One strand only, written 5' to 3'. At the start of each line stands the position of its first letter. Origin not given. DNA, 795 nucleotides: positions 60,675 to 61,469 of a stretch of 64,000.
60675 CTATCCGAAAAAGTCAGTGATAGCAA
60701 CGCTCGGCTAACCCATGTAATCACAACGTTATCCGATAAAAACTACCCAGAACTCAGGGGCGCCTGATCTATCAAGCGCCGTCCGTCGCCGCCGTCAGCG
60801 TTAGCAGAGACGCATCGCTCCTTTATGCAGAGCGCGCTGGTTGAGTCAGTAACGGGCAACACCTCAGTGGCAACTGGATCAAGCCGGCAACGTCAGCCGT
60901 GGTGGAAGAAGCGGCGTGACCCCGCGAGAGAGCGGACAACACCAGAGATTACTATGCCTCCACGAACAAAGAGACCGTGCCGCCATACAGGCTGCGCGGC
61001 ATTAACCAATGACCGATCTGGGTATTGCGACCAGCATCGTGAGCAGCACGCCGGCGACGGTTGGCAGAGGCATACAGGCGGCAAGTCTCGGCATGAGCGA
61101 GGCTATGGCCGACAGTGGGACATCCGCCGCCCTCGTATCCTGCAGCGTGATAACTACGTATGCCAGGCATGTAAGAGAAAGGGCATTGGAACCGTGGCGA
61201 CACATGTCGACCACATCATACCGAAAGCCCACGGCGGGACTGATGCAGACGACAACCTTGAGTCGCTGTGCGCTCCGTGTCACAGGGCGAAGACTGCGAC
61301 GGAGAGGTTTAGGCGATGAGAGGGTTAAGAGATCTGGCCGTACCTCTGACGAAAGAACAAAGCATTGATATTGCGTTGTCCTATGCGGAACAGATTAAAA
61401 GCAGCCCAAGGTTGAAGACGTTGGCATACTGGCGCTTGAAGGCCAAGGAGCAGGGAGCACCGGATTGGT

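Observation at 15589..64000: Whole sequence folds back at a protelomerase site: hairpin-ended linear phage-plasmid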

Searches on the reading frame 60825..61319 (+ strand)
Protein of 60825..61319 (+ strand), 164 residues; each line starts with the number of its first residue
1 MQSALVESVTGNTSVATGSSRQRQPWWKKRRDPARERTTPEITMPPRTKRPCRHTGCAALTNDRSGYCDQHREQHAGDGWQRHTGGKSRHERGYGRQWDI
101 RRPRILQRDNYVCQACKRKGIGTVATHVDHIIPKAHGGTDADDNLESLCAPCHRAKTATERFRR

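Call 13: search_protein_families(library=phrogs, proteins=[window:60825-61319:+], max_evalue=0.001)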
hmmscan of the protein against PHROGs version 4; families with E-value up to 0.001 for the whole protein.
window:60825-61319:+ (164 aa): 29 families (the best 25 are shown)
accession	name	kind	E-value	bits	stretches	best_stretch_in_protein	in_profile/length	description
phrog_144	-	DNA, RNA and nucleotide metabolism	7.9e-41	140.6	1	36-163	9-139/175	HNH endonuclease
phrog_589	-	DNA, RNA and nucleotide metabolism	2.9e-28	99.8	1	39-163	29-145/179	HNH endonuclease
phrog_333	-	DNA, RNA and nucleotide metabolism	4.2e-21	76.5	1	89-162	12-84/138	HNH endonuclease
phrog_2323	-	DNA, RNA and nucleotide metabolism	3.1e-18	66.8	1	82-160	8-87/113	HNH endonuclease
phrog_6050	-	DNA, RNA and nucleotide metabolism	6.2e-17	62.5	1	99-161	300-362/402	HNH endonuclease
phrog_5956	-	DNA, RNA and nucleotide metabolism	1.6e-16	61.2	1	87-161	35-112/138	HNH endonuclease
phrog_119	-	DNA, RNA and nucleotide metabolism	1.6e-14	54.6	1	80-160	173-258/443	HNH endonuclease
phrog_4581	-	head and packaging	1.1e-11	45.8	1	97-160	52-112/395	terminase small subunit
phrog_1271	-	DNA, RNA and nucleotide metabolism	7.7e-11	43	1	48-162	211-321/361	HNH endonuclease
phrog_14314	-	DNA, RNA and nucleotide metabolism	1.5e-10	42.8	1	104-160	10-65/252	HNH endonuclease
phrog_2214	-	DNA, RNA and nucleotide metabolism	2.2e-10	41.2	1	90-160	176-240/429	HNH endonuclease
phrog_7785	-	DNA, RNA and nucleotide metabolism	2.4e-10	41.6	1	65-159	18-114/147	HNH endonuclease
phrog_8446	-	DNA, RNA and nucleotide metabolism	1.3e-08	35.8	1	74-154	107-193/211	HNH endonuclease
phrog_16726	-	DNA, RNA and nucleotide metabolism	2.5e-08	35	1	102-157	85-141/308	HNH endonuclease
phrog_2118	-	DNA, RNA and nucleotide metabolism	2.8e-08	34.7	1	102-158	168-223/301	HNH endonuclease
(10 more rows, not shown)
